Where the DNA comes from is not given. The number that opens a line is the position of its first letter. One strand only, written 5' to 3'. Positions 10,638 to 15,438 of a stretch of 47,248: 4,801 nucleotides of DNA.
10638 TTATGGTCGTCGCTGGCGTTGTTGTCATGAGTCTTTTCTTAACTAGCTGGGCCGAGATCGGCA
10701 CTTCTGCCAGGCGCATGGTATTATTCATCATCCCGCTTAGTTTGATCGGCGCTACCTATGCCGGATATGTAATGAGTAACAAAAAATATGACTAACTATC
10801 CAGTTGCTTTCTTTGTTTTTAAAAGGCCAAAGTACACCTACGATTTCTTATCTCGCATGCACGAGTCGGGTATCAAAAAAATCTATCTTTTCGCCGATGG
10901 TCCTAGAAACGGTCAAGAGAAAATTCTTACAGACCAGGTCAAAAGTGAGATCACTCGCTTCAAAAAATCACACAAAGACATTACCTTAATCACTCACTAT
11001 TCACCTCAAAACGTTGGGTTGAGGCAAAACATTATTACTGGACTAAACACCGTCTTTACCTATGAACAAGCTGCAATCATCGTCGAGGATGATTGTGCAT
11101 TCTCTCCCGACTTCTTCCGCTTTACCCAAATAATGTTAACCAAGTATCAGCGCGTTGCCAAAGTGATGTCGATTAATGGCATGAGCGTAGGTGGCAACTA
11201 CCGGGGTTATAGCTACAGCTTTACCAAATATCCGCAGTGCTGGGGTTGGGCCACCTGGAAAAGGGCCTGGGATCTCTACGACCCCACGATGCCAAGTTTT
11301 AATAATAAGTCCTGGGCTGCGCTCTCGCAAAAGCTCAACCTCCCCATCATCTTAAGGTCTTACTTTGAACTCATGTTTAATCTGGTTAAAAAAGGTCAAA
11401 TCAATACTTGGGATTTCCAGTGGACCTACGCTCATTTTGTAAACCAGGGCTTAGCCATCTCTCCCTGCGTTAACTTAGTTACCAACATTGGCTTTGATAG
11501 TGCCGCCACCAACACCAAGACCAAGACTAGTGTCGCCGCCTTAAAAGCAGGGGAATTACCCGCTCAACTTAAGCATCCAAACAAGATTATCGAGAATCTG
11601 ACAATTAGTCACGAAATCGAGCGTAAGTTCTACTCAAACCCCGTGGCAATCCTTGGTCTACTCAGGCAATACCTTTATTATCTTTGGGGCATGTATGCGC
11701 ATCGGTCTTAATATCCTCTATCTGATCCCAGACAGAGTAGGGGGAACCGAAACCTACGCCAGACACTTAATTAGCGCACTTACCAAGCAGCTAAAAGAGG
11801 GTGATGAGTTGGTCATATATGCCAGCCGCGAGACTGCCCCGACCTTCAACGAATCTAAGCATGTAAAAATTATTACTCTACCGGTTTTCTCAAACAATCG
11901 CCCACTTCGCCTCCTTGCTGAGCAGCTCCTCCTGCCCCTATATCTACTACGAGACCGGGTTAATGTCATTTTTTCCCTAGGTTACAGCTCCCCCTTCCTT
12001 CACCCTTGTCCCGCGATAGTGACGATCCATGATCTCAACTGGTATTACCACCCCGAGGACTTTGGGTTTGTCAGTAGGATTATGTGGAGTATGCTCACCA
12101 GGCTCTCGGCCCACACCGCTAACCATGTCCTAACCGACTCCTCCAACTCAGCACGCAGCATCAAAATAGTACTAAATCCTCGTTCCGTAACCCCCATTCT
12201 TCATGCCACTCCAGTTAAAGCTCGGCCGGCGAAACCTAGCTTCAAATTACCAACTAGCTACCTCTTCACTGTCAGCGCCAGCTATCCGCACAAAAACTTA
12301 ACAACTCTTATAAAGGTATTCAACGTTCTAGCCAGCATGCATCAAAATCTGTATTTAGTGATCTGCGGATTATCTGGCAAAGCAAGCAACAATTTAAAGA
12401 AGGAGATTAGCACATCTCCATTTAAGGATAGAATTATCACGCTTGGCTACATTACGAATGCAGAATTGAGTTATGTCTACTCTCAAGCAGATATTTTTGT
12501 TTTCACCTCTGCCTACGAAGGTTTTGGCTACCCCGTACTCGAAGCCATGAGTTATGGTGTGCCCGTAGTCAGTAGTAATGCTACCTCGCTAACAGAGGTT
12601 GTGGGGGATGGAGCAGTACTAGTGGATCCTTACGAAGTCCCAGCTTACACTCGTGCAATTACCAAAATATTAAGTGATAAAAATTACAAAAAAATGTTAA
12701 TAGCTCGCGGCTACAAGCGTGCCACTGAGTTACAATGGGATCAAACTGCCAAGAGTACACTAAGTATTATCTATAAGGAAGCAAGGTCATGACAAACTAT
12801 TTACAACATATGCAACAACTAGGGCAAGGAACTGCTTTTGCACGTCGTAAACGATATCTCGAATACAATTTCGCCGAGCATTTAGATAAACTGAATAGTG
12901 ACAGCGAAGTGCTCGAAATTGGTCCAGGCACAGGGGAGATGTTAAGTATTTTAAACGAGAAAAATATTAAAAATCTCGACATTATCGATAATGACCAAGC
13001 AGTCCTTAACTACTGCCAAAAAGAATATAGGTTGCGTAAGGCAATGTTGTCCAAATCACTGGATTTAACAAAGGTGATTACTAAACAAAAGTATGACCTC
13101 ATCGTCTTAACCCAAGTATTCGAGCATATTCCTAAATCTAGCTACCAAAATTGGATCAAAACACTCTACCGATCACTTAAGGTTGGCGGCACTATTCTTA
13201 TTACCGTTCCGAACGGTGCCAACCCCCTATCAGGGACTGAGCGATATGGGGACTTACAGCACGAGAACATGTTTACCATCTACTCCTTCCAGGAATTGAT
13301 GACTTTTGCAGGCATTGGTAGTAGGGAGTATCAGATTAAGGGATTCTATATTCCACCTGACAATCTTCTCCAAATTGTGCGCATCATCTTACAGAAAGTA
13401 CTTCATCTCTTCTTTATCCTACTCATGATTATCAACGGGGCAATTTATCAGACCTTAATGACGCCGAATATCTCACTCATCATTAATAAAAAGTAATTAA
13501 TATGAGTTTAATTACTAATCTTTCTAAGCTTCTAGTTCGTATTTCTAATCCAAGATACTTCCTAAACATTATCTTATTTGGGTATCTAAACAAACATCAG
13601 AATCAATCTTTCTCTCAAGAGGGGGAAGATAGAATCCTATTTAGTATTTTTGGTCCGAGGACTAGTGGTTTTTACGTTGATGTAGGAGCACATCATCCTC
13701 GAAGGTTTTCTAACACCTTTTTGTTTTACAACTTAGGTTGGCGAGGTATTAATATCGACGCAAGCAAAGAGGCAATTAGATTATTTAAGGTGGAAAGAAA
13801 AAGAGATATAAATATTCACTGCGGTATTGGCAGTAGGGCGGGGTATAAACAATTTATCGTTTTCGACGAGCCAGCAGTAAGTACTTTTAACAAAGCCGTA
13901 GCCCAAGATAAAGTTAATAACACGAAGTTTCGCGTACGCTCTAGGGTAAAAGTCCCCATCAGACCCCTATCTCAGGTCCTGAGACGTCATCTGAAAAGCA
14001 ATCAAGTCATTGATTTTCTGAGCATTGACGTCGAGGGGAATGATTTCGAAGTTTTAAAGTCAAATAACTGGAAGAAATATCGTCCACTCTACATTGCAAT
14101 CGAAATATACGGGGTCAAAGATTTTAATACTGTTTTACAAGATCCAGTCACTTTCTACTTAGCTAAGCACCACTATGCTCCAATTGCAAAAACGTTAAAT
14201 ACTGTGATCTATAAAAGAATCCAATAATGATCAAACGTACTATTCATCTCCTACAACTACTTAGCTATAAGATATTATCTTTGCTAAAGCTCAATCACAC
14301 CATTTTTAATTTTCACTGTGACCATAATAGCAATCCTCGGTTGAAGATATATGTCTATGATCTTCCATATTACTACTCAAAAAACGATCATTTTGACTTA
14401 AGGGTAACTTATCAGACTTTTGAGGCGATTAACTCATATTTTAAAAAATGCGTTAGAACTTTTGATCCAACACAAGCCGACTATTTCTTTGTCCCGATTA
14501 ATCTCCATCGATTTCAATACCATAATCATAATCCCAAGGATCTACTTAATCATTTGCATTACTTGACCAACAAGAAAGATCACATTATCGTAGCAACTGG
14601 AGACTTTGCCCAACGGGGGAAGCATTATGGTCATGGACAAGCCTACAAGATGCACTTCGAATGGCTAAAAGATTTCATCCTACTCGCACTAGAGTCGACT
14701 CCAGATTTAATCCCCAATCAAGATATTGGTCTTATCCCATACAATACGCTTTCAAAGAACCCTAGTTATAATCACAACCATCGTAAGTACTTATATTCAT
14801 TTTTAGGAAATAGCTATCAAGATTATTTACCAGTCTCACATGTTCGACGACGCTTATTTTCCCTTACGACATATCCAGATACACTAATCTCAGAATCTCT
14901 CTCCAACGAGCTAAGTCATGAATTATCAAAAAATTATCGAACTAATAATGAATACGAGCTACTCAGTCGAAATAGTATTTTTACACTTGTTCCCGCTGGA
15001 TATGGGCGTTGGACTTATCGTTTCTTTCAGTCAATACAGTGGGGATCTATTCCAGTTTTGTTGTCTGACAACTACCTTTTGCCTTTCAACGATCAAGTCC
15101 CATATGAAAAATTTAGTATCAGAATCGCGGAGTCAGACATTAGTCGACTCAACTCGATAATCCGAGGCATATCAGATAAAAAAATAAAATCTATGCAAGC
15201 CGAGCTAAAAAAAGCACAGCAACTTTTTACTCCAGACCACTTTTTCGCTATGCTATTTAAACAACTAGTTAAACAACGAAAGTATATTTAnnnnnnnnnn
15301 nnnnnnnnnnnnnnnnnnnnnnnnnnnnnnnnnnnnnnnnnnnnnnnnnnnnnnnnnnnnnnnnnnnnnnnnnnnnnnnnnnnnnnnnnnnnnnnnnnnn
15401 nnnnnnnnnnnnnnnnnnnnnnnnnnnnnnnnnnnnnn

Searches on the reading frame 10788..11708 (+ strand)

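Call 13: search_protein_families(library=pfam, proteins=[window:10788-11708:+], max_evalue=0.0001)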
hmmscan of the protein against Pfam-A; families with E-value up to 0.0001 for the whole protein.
window:10788-11708:+ (307 aa): 0 families

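Call 66: search_protein_families(library=pfam, proteins=[window:10788-11708:+], max_evalue=5)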
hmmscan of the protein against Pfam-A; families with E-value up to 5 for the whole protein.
window:10788-11708:+ (307 aa): 1 family
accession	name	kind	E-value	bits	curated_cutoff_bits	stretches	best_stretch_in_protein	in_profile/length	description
PF03071.21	GNT-I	-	0.0092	15.3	25.4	1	86-170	183-275/434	GNT-I family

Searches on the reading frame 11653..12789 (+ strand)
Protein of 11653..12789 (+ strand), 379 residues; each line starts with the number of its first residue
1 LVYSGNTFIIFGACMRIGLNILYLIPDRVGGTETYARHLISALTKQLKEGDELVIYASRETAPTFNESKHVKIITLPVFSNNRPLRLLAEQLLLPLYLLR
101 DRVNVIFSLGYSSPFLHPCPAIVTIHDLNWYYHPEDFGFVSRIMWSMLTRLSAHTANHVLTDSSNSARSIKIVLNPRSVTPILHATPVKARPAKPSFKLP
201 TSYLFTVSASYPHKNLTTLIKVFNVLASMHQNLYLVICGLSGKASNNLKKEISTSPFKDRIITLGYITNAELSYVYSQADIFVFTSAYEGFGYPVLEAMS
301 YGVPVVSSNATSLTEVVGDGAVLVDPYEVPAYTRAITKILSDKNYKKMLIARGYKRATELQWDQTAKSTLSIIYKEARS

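Call 14: search_protein_families(library=pfam, proteins=[window:11653-12789:+], max_evalue=0.0001)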
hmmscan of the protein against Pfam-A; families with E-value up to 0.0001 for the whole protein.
window:11653-12789:+ (379 aa): 5 families
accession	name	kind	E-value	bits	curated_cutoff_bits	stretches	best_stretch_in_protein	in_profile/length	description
PF00534.26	Glycos_transf_1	-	2.4e-36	125.3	26.4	1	199-356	13-172/172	Glycosyl transferases group 1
PF13692.12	Glyco_trans_1_4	-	1.7e-25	90.4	27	1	204-342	4-142/142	Glycosyl transferases group 1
PF13439.12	Glyco_transf_4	-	1.1e-11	45.6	28.5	1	29-170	1-148/170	Glycosyltransferase Family 4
PF20706.3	GT4-conflict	-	6e-10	39.1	26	1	176-319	174-322/385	Family 4 Glycosyltransferase in conflict systems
PF13579.12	Glyco_trans_4_4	-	4.4e-07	30.8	29.7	1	30-168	1-140/158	Glycosyl transferase 4-like domain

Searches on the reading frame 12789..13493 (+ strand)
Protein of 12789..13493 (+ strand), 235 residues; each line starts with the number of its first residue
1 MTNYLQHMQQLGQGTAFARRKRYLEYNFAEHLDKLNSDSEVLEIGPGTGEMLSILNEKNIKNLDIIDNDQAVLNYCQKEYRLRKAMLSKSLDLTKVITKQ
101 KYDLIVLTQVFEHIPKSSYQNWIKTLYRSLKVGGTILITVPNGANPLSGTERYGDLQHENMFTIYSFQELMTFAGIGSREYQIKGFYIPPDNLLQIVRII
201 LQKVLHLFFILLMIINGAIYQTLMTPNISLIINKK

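Call 3: search_protein_families(library=pfam, proteins=[window:12789-13493:+], max_evalue=0.01)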
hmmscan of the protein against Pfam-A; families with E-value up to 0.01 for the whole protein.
window:12789-13493:+ (235 aa): 12 families
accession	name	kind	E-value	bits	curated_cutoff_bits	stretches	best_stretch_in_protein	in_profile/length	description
PF13489.12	Methyltransf_23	-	2.6e-16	60.2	27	1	19-173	4-156/164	Methyltransferase domain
PF13649.12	Methyltransf_25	-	1.8e-09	38.6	27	1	41-134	1-97/97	Methyltransferase domain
PF08242.18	Methyltransf_12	-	5.7e-09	37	30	1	42-135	1-97/98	Methyltransferase domain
PF08241.18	Methyltransf_11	-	9e-09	36.3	21.2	1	42-138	1-95/95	Methyltransferase domain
PF13847.12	Methyltransf_31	-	3.8e-07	30.3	27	1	36-147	2-118/145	Methyltransferase domain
PF02353.26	CMAS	-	1.5e-06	28.2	27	1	34-139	59-165/273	Mycolic acid cyclopropane synthetase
PF07021.18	MetW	-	1.6e-06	28.3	21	1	32-142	8-111/193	Methionine biosynthesis protein MetW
PF03848.20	TehB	-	0.00026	20.9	20.4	1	37-139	30-133/193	Tellurite resistance protein TehB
PF04383.19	KilA-N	-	0.0018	18.5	23.8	0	96-206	9-94/107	KilA-N domain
PF00398.26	RrnaAD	-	0.0049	16.4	24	1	35-82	28-74/263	Ribosomal RNA adenine dimethylase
PF05891.18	Methyltransf_PK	-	0.0061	16.6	27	1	23-139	41-160/218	AdoMet dependent proline di-methyltransferase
PF11638.13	DnaA_N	-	0.0082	16.3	24.6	0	107-142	8-44/65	DnaA N-terminal domain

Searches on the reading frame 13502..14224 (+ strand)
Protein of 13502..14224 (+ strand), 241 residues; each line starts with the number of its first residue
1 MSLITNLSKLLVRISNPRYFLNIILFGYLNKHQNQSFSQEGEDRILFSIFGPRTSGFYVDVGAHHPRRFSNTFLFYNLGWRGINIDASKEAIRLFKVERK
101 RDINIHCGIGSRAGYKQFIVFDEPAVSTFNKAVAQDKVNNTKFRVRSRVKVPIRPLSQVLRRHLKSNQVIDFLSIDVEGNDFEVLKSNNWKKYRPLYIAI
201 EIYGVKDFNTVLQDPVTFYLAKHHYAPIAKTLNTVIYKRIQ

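Call 3: search_protein_families(library=pfam, proteins=[window:13502-14224:+], max_evalue=0.01)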
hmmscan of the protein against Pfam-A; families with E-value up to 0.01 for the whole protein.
window:13502-14224:+ (241 aa): 1 family
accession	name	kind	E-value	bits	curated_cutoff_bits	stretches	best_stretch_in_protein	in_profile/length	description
PF05050.19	Methyltransf_21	-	2.7e-23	83.4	22.7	1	60-225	1-171/173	Methyltransferase FkbM domain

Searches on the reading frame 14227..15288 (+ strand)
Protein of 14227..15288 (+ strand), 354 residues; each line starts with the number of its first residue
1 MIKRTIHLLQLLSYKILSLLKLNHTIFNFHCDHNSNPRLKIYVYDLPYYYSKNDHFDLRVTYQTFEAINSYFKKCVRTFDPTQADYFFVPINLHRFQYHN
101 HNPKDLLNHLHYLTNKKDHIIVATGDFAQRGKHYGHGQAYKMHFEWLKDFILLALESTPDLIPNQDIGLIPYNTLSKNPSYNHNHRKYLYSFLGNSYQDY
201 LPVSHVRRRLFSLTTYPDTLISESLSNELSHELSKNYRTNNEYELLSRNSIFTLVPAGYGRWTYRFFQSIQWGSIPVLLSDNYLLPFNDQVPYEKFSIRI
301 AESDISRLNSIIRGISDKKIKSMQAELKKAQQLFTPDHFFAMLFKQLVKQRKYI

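Call 3: search_protein_families(library=pfam, proteins=[window:14227-15288:+], max_evalue=0.01)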
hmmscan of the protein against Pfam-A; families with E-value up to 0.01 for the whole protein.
window:14227-15288:+ (354 aa): 2 families
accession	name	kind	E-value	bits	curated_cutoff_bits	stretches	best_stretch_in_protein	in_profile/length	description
PF03016.20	Exostosin_GT47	-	2.7e-37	129.1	33.4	1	36-313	2-291/293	Exostosin GT47 domain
PF24785.1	RXYLT1_C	-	2.4e-06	27.6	27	1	175-278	7-105/187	RXYLT1 C-terminal domain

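Call 64: search_protein_families(library=ncbifam, proteins=[window:14227-15288:+], max_evalue=0.00001)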
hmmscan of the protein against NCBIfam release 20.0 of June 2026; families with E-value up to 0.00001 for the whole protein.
window:14227-15288:+ (354 aa): 0 families
